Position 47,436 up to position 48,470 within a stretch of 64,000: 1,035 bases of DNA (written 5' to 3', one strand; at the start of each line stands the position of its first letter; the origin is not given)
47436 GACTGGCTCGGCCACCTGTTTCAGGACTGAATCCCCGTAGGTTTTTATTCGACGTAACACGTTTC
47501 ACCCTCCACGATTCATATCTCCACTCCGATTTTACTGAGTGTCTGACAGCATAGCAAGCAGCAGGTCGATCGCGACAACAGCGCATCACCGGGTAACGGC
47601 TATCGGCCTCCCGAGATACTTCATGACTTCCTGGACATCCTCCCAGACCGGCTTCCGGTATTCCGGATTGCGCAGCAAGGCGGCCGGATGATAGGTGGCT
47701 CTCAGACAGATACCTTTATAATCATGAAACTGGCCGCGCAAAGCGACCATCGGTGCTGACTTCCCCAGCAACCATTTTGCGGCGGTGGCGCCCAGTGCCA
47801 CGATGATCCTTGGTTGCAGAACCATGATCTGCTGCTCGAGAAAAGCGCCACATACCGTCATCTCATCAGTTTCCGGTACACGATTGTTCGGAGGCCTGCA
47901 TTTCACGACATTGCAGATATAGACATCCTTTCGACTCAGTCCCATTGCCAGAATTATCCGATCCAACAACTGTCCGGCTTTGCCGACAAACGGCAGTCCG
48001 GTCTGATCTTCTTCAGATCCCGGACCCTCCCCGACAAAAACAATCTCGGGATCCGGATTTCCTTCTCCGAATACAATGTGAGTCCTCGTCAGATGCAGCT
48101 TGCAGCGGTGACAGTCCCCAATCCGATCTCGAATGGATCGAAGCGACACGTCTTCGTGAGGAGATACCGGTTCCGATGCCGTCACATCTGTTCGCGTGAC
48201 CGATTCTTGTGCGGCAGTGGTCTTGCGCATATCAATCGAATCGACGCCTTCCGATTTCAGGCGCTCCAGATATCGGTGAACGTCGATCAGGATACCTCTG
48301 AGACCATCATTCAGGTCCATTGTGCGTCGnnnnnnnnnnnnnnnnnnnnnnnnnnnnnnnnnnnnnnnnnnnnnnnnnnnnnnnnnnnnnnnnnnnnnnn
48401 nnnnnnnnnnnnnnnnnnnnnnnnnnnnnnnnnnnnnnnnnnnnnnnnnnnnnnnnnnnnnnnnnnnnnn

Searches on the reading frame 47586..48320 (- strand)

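Call 78: search_protein_families(library=pfam, proteins=[window:47586-48320:-], max_evalue=0.00001)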
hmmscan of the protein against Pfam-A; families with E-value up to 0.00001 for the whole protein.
window:47586-48320:- (244 aa): 1 family
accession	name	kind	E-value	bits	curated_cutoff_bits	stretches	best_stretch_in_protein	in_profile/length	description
PF03167.25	UDG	-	3.2e-39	134.7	24.3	1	84-229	1-140/141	Uracil DNA glycosylase superfamily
